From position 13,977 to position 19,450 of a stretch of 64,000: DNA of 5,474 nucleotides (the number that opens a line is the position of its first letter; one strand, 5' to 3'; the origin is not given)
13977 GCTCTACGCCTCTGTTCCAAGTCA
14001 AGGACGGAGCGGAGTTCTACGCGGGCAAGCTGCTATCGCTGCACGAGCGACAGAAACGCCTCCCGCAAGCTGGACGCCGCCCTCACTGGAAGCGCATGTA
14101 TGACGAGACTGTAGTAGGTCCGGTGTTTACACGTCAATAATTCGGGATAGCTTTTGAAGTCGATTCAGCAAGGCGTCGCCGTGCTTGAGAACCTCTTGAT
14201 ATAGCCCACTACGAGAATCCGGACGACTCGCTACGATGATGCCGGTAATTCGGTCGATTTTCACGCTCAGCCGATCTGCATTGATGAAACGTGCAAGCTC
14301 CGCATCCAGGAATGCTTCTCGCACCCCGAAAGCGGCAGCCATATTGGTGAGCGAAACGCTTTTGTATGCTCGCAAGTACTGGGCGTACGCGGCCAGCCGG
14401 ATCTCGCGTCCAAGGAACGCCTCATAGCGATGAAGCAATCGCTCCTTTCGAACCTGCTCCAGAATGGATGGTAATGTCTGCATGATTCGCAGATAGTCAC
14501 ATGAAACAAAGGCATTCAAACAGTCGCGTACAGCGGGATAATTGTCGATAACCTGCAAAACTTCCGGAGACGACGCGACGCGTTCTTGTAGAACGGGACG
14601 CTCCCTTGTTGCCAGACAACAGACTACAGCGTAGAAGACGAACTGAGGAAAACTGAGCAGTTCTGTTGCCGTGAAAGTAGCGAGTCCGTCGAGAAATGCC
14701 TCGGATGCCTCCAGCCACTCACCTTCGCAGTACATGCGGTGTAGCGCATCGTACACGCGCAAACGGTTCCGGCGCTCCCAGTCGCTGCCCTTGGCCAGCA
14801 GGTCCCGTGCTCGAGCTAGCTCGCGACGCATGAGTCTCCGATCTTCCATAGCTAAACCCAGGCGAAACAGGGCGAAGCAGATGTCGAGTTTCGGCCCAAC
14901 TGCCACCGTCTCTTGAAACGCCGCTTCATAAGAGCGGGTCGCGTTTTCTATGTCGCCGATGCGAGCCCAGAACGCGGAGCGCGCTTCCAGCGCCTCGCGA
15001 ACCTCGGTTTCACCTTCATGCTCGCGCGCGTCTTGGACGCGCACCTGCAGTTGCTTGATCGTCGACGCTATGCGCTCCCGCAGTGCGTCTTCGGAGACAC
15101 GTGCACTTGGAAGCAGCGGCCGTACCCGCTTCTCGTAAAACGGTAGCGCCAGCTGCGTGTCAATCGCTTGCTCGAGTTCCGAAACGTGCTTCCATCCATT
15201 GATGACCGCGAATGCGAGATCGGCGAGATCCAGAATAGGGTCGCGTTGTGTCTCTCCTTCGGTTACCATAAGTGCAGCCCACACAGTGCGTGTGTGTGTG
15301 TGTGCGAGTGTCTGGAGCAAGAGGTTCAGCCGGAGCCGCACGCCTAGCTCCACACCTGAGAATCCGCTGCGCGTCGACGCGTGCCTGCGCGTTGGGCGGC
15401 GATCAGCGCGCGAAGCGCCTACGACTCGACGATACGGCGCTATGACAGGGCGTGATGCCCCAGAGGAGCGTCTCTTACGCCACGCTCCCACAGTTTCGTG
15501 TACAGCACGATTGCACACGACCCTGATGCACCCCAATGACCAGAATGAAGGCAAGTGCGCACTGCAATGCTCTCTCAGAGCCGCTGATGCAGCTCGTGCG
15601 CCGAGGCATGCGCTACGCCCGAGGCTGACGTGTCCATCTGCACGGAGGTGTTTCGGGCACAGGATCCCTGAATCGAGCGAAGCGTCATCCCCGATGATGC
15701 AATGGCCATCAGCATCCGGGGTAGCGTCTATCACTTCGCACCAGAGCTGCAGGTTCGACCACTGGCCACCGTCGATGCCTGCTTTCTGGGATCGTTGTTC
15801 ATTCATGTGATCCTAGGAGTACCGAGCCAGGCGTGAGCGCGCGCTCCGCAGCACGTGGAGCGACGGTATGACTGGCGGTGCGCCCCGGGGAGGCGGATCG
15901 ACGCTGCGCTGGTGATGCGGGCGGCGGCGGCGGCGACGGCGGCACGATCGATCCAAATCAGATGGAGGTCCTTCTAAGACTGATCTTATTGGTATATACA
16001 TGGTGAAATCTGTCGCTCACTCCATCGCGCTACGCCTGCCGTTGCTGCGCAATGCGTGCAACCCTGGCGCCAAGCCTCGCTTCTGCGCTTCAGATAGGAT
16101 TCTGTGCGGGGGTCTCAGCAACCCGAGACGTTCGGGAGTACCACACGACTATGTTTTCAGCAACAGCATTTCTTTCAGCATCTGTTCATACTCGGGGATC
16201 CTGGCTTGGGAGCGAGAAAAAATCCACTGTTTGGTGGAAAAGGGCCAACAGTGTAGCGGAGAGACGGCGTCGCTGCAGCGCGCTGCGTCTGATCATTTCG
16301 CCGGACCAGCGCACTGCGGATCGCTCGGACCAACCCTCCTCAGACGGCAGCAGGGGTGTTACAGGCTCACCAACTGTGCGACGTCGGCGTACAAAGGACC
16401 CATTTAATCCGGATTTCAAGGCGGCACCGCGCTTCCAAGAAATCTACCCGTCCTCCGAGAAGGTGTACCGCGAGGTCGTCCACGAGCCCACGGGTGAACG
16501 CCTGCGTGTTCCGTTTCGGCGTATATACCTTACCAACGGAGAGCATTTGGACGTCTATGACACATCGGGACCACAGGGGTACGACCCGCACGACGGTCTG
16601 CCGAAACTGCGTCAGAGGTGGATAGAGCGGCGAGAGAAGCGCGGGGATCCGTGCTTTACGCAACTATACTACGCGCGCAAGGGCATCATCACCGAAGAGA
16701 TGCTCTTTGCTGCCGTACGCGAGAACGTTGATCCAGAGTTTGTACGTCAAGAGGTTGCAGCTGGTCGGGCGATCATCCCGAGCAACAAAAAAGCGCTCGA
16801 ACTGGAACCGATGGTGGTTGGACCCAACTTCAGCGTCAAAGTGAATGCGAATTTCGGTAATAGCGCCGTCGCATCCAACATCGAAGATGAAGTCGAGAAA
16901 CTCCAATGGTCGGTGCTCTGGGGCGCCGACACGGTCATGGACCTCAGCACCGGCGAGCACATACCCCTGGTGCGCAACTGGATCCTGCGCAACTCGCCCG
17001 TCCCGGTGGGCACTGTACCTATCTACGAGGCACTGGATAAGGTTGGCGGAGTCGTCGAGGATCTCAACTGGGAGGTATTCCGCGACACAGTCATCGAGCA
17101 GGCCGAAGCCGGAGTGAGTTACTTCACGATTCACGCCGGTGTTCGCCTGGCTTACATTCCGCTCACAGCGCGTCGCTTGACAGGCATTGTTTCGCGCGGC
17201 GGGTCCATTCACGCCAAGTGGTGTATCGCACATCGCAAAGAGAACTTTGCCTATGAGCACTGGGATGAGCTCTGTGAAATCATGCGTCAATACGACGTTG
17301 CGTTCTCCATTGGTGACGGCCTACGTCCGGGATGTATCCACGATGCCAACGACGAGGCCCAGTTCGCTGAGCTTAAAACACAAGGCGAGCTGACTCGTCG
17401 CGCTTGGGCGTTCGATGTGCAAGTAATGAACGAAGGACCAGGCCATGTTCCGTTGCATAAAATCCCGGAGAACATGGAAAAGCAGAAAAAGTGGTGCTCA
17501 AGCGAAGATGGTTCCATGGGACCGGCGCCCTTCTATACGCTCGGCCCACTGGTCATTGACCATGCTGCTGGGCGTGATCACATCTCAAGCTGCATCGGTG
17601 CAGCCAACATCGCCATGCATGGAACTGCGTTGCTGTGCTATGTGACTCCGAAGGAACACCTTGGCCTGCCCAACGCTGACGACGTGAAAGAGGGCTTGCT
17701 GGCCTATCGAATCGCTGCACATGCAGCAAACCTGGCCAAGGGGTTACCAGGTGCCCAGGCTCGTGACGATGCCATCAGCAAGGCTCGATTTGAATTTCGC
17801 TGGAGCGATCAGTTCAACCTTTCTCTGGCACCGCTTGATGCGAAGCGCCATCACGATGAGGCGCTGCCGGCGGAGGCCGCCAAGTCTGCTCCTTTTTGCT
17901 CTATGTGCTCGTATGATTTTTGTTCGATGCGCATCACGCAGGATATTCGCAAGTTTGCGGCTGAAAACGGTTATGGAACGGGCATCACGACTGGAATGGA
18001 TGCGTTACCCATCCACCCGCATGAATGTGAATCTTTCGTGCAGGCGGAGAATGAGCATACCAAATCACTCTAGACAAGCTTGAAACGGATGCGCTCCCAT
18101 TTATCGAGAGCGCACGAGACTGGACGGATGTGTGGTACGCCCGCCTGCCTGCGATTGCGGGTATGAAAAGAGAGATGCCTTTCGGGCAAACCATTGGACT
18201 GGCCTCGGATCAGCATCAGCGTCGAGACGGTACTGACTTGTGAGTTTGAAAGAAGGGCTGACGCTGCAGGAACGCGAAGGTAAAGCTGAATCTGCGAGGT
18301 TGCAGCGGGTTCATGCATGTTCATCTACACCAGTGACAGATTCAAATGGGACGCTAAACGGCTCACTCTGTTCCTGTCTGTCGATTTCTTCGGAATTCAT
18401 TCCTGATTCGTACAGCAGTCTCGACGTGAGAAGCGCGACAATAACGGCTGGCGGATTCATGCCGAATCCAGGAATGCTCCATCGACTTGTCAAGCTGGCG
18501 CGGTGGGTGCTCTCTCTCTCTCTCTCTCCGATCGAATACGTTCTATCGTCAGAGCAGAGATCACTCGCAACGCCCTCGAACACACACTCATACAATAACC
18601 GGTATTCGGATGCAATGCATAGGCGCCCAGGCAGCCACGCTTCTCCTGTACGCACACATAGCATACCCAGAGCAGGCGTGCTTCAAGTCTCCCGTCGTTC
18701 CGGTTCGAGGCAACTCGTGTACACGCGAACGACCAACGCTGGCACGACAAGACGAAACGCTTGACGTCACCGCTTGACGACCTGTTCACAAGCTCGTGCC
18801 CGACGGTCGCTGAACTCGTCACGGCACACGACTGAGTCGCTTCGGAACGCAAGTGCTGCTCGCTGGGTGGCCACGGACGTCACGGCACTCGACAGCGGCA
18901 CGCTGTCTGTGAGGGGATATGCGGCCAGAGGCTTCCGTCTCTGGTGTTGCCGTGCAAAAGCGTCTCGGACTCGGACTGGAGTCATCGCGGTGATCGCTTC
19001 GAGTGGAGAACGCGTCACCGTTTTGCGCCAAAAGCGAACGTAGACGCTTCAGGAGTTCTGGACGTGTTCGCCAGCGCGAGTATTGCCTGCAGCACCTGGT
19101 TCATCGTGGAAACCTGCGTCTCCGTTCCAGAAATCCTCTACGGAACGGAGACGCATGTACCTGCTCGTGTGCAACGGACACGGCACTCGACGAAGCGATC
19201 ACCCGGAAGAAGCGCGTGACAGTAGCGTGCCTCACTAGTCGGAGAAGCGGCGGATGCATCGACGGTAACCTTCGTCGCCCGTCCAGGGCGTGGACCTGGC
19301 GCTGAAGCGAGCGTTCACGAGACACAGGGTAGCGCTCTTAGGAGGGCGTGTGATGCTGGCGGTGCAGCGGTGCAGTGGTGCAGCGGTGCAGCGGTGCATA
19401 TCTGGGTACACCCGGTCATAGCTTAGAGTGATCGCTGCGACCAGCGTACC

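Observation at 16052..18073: Bacterial/plastid-type ThiC with a transit-peptide-like leader in an intronless eukaryotic gene context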

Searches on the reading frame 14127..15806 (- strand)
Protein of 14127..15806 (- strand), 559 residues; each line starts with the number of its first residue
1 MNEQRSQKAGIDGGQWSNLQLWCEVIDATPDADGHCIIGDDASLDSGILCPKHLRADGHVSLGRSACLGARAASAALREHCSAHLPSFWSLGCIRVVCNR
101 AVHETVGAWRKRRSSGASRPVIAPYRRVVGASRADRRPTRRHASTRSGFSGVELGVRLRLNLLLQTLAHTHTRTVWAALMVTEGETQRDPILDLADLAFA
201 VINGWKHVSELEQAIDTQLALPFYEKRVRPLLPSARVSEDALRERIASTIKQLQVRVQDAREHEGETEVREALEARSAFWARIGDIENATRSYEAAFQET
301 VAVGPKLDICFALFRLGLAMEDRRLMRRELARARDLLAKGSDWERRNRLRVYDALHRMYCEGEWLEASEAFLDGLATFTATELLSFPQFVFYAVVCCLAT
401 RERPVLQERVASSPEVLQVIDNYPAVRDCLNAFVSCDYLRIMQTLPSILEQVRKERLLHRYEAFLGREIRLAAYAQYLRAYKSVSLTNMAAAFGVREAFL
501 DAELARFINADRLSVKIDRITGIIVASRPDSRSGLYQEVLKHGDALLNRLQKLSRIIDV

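Call 6: search_protein_families(library=pfam, proteins=[window:14127-15806:-], max_evalue=0.001)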
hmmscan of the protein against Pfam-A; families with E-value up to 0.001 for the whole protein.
window:14127-15806:- (559 aa): 3 families
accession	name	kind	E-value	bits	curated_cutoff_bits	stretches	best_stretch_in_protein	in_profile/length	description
PF10602.15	RPN7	-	3.4e-45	154.3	29.6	1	241-408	7-173/174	26S proteasome subunit RPN7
PF01399.33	PCI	-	1.7e-12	47.8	22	1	452-527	8-83/84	PCI domain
PF21154.2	RPN7_PSMD6_C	-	2.7e-11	43.2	26.9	1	536-557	2-23/23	26S proteasome regulatory subunit RPN7/PSMD6 C-terminal helix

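Call 41: list_cluster_members(proteins=[window:14130-15806:-, window:14130-15269:-, window:12669-13160:+, window:12789-13160:+, window:20266-22296:-, window:10659-12389:-, window:39843-41330:-, window:4430-5584:-, window:34875-37283:+, window:6001-8019:+])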
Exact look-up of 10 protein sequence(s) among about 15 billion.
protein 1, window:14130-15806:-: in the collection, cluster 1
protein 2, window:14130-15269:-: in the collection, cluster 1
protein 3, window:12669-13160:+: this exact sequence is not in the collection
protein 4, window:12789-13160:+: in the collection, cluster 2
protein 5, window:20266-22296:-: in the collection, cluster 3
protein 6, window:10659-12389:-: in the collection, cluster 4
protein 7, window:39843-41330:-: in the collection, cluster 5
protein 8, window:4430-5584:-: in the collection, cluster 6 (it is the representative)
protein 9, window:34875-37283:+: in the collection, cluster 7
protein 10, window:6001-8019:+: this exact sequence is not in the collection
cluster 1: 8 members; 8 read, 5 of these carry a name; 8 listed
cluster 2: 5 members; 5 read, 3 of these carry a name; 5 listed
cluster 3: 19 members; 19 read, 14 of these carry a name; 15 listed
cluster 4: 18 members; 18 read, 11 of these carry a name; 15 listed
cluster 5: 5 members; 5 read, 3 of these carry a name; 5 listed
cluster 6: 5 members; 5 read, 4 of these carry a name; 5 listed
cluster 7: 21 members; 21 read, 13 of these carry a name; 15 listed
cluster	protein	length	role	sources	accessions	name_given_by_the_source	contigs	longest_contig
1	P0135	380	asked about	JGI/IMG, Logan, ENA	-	26S proteasome regulatory subunit N7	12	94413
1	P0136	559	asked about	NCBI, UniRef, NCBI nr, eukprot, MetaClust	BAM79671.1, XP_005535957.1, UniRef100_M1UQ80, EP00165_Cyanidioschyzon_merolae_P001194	26S proteasome regulatory subunit RPN7 [Cyanidioschyzon merolae strain 10D] | 26S proteasome regulatory subunit RPN7 n=1 Tax=Cyanidioschyzon merolae (strain NIES-3377 ... | XP_005535957.1 26S proteasome regulatory subunit RPN7 [Cyanidioschyzon merolae strain 10D]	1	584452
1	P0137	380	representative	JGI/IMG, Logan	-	26S proteasome regulatory subunit N7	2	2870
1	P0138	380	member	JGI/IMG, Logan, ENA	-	26S proteasome regulatory subunit N7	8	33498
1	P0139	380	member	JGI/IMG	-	26S proteasome regulatory subunit N7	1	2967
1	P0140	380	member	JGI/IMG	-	-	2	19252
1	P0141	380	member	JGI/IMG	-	-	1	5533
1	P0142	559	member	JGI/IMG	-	-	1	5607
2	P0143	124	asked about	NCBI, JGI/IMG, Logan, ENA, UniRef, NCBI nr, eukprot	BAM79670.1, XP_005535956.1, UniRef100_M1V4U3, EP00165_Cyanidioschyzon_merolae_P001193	probable RNA polymerase II subunit I [Cyanidioschyzon merolae strain 10D] | DNA-directed RNA polymerase II subunit RPB9 | DNA-directed RNA polymerase subunit n=1 Tax=Cyanidioschyzon merolae (strain NIES-3377 / ...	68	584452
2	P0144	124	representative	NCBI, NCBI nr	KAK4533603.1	hypothetical protein CCYA_CCYA18G4485 [Cyanidiococcus yangmingshanensis]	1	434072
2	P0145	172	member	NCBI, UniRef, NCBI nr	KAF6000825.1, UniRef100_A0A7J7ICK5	DNA-directed RNA polymerase II subunit RPB9 [Cyanidiococcus yangmingshanensis] | DNA-directed RNA polymerase II subunit RPB9 n=1 Tax=Cyanidiococcus yangmingshanensis ...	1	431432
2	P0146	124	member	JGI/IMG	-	-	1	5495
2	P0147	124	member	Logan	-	-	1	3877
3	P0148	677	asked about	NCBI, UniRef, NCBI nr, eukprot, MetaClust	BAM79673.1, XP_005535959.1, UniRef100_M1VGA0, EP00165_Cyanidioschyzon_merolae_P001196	similar to Glu-tRNAGln amidotransferase subunit A [Cyanidioschyzon merolae strain 10D] | Similar to Glu-tRNAGln amidotransferase subunit A n=1 Tax=Cyanidioschyzon merolae (strain ... | XP_005535959.1 similar to Glu-tRNAGln amidotransferase subunit A [Cyanidioschyzon merolae ...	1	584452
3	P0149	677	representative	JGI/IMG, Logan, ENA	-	-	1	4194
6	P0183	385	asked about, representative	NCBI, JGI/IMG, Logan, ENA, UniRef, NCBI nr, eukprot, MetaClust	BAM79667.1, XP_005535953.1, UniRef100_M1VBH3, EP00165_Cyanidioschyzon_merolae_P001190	fructokinase [Cyanidioschyzon merolae strain 10D] | fructokinase | fructokinase n=1 Tax=Cyanidioschyzon merolae (strain NIES-3377 / 10D) TaxID=280699 ...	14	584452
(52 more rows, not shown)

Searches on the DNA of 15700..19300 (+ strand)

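Call 14: search_rna_families(source=window, start=15700, end=19300, threshold=evalue, max_evalue=10)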
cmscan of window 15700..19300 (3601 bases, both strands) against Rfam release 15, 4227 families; matches with E-value up to 10: 3.
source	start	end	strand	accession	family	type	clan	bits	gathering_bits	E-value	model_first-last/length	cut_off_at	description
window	18218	18265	+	RF01162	sn668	Gene; snRNA; snoRNA; CD-box;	-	21.8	40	0.39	1-65/65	no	Small nucleolar RNA sn668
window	16112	16265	+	RF00337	snoZ112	Gene; snRNA; snoRNA; CD-box;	CL00062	17.4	40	5.2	1-184/184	no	Small nucleolar RNA Z112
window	17683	17828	+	RF01969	RMST_8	Gene; lncRNA;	-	16.5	80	9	1-143/143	no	Rhabdomyosarcoma 2 associated transcript conserved region 8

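Call 42: search_rna_families(sources=[L088, L089], threshold=gathering)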
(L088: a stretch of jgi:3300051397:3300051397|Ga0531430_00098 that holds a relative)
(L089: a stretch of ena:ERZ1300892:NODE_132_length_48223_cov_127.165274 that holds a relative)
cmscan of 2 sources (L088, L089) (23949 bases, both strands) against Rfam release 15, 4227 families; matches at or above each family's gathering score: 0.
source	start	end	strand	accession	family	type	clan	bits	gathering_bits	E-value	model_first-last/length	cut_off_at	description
